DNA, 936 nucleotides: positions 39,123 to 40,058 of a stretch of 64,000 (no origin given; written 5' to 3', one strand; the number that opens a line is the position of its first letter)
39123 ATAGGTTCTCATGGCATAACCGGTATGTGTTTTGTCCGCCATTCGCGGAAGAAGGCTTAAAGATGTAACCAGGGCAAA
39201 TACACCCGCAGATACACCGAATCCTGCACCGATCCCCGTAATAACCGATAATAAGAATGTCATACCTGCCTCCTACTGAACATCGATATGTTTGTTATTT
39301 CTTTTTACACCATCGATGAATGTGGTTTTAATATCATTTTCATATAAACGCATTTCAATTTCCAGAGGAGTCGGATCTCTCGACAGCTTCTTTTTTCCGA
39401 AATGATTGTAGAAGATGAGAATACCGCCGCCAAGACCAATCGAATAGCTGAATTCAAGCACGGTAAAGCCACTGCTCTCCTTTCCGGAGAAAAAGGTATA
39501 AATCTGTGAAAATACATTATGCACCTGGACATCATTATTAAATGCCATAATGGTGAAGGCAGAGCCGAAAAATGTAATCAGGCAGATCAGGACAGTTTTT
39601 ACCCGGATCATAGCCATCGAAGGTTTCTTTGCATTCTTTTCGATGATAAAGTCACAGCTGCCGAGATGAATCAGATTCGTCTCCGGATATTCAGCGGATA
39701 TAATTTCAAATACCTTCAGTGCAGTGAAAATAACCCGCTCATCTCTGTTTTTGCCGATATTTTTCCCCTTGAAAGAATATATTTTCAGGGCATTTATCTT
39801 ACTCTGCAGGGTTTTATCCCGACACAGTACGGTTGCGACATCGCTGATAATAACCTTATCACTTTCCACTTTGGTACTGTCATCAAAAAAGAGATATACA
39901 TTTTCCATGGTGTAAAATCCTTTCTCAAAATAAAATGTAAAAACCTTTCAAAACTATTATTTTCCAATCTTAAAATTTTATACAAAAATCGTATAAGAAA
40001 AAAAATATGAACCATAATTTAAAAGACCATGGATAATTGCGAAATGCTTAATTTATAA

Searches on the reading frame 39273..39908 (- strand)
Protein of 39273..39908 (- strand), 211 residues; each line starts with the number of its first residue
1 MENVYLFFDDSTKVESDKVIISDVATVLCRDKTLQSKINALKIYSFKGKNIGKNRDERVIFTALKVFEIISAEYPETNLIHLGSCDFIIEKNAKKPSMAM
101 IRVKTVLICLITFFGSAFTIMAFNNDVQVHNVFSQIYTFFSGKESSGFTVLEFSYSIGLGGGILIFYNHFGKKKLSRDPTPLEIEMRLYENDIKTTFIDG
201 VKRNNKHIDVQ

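Call 13: search_protein_families(library=pfam, proteins=[window:39273-39908:-])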
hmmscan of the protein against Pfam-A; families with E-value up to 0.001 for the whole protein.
window:39273-39908:- (211 aa): 1 family
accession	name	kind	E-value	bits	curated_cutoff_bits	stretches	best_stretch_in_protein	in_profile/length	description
PF12164.13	SporV_AA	-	5.6e-23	81.5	25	1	2-94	2-89/90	Stage V sporulation protein AA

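Call 18: find_encoding_contigs(protein=window:39273-39908:-, flank=2500, max_places=10)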
Protein window:39273-39908:- (211 aa): 24 contigs read that carry it; 6 places shown.
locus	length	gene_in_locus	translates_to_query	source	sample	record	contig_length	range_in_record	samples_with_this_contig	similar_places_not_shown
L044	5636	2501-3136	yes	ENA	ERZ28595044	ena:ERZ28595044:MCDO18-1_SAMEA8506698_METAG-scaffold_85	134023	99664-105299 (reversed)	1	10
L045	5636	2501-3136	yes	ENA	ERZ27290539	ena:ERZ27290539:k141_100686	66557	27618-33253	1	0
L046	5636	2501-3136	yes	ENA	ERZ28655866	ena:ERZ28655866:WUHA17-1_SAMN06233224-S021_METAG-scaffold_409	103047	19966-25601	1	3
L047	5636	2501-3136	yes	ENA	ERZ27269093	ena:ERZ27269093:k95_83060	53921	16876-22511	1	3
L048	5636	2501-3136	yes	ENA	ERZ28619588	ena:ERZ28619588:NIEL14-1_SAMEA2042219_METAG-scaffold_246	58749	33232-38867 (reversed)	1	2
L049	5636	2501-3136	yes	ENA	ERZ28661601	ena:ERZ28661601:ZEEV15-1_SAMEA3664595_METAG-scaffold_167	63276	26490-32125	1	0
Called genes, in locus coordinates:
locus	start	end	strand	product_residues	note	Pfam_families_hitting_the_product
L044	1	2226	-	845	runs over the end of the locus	PF00912:Transgly, PF00905:Transpeptidase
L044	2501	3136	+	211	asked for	PF12164:SporV_AA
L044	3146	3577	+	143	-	PF13782:SpoVAB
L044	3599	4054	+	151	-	PF03862:SpoVAC_SpoVAEB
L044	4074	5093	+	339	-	PF07451:SpoVAD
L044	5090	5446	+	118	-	PF03862:SpoVAC_SpoVAEB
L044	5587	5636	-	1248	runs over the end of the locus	PF02065:Melibiase, PF01055:Glyco_hydro_31_2nd (weak), PF22847:Glyco_hydro_43_rel, PF07532:Big_4, PF04616:Glyco_hydro_43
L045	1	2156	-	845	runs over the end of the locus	PF00912:Transgly, PF00905:Transpeptidase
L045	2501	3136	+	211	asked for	PF12164:SporV_AA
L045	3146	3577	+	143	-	PF13782:SpoVAB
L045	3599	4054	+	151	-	PF03862:SpoVAC_SpoVAEB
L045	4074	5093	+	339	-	PF07451:SpoVAD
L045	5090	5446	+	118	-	PF03862:SpoVAC_SpoVAEB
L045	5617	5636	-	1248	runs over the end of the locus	PF02065:Melibiase, PF01055:Glyco_hydro_31_2nd (weak), PF22847:Glyco_hydro_43_rel, PF07532:Big_4, PF04616:Glyco_hydro_43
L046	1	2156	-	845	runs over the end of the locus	PF00912:Transgly, PF00905:Transpeptidase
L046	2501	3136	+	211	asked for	PF12164:SporV_AA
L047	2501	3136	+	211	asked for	PF12164:SporV_AA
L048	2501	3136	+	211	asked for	PF12164:SporV_AA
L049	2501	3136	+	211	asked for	PF12164:SporV_AA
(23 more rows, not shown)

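Call 56: find_homologous_proteins(query=window:39273-39908:-)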
Query window:39273-39908:- (211 aa): 434 proteins with E <= 0.001 among 529 candidates; the best 120 are listed.
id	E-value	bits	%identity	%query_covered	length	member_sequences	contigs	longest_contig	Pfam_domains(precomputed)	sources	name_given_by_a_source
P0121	4.7e-131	452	99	100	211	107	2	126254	PF12164.14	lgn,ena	-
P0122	6.2e-131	452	98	100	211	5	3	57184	PF12164.14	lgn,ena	-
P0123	2.5e-128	443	98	100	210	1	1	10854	PF12164.14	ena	-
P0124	4.2e-101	355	76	100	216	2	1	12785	PF12164.14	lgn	-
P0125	1.2e-93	330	70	100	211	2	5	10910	PF12164.14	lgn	-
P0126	2.9e-92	326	69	100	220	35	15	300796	PF12164.14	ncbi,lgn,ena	-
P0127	7.6e-92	324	68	100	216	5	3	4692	PF12164.14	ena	-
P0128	1.1e-91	324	69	100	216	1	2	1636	PF12164.14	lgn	-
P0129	7.3e-89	315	67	100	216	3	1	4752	PF12164.14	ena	-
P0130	1.6e-88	314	69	100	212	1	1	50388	PF12164.14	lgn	-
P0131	3.5e-85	303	65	100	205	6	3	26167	PF12164.14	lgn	-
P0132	7.9e-82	292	66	100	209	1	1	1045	PF12164.14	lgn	-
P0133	4.2e-81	289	64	100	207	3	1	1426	PF12164.14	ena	-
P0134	4.5e-81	289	65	100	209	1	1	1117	PF12164.14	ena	-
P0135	5.1e-81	289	63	100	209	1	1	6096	PF12164.14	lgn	-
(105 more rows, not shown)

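Call 57: find_encoding_contigs(protein=P0124, flank=1200, max_places=2)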
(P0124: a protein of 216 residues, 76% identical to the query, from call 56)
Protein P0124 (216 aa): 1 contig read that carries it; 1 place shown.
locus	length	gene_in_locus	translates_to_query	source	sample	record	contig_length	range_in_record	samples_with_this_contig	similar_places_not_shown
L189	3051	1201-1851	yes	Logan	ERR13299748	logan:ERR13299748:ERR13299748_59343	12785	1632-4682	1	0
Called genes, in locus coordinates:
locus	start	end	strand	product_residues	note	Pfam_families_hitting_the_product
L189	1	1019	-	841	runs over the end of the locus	PF00912:Transgly, PF00905:Transpeptidase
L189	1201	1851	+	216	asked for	PF12164:SporV_AA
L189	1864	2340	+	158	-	PF13782:SpoVAB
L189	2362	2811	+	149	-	PF03862:SpoVAC_SpoVAEB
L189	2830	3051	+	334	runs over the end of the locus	PF07451:SpoVAD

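Call 58: find_encoding_contigs(protein=P0126, flank=1200, max_places=3)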
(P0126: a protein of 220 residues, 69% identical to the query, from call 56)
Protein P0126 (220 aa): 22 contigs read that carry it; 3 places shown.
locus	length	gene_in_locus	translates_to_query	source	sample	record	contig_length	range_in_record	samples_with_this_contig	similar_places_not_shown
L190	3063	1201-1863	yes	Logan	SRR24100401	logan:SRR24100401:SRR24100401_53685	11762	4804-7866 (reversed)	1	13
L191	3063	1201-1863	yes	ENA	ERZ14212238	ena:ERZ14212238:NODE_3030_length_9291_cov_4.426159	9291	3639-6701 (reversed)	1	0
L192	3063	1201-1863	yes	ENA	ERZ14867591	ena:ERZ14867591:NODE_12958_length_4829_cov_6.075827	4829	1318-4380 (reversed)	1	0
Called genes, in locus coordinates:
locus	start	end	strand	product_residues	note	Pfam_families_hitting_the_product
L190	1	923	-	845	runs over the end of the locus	PF00912:Transgly, PF00905:Transpeptidase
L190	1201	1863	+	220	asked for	PF12164:SporV_AA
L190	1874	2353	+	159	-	PF13782:SpoVAB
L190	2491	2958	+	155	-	PF03862:SpoVAC_SpoVAEB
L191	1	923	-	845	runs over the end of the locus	PF00912:Transgly, PF00905:Transpeptidase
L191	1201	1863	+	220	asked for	PF12164:SporV_AA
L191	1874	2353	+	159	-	PF13782:SpoVAB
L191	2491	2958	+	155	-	PF03862:SpoVAC_SpoVAEB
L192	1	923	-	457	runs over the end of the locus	?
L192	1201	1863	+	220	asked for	PF12164:SporV_AA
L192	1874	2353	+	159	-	PF13782:SpoVAB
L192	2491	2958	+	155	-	PF03862:SpoVAC_SpoVAEB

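Call 59: find_encoding_contigs(protein=P0130, flank=1200, max_places=2)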
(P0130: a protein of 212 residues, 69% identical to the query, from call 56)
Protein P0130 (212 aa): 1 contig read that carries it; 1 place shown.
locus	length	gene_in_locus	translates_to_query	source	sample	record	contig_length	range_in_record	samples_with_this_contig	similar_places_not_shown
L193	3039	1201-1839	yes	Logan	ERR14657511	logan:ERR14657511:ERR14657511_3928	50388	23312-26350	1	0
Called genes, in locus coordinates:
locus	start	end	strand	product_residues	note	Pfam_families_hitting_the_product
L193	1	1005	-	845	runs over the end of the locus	PF00912:Transgly, PF00905:Transpeptidase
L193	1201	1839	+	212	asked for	PF12164:SporV_AA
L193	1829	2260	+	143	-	PF13782:SpoVAB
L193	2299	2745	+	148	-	PF03862:SpoVAC_SpoVAEB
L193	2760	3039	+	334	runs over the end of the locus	PF07451:SpoVAD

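Call 70: find_encoding_contigs(protein=P0125, flank=1000, max_places=3)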
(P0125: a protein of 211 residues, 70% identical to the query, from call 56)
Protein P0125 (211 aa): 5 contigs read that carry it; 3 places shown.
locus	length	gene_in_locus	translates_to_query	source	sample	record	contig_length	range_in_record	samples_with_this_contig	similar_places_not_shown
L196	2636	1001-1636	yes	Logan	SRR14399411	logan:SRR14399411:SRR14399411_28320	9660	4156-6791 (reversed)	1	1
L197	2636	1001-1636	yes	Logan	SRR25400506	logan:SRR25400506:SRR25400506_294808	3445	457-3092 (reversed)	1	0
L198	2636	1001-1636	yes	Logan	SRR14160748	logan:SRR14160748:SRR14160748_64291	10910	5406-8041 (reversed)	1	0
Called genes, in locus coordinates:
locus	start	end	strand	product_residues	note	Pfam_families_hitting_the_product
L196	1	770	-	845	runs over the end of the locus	PF00912:Transgly, PF00905:Transpeptidase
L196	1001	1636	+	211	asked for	PF12164:SporV_AA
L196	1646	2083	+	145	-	PF13782:SpoVAB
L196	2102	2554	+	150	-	PF03862:SpoVAC_SpoVAEB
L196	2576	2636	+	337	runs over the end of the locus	PF07451:SpoVAD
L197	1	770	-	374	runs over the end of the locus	?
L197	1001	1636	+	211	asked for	PF12164:SporV_AA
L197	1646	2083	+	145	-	PF13782:SpoVAB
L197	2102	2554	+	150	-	PF03862:SpoVAC_SpoVAEB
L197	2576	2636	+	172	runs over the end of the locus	?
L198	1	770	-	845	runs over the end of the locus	PF00912:Transgly, PF00905:Transpeptidase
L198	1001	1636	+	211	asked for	PF12164:SporV_AA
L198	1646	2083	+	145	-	PF13782:SpoVAB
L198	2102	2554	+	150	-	PF03862:SpoVAC_SpoVAEB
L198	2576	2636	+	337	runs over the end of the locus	PF07451:SpoVAD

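Call 71: find_encoding_contigs(protein=P0131, flank=1000, max_places=3)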
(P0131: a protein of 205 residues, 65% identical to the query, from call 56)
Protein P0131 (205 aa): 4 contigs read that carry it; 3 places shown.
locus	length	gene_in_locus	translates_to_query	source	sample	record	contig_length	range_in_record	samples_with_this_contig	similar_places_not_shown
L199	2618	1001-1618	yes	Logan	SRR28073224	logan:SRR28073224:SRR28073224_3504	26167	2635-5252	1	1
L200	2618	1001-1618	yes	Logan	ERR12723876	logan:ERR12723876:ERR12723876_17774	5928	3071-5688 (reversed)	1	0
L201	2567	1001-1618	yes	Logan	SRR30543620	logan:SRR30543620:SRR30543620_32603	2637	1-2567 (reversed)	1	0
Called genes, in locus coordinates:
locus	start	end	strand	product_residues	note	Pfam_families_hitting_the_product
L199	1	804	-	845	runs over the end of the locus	PF00912:Transgly, PF00905:Transpeptidase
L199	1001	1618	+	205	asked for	PF12164:SporV_AA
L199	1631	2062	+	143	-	PF13782:SpoVAB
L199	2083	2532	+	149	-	PF03862:SpoVAC_SpoVAEB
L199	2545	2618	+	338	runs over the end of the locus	PF07451:SpoVAD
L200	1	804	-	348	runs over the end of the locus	?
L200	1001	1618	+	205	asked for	PF12164:SporV_AA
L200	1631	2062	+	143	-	PF13782:SpoVAB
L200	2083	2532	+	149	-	PF03862:SpoVAC_SpoVAEB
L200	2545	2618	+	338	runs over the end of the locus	PF07451:SpoVAD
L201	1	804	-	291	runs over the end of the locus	?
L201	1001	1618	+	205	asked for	PF12164:SporV_AA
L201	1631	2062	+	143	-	PF13782:SpoVAB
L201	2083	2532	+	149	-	PF03862:SpoVAC_SpoVAEB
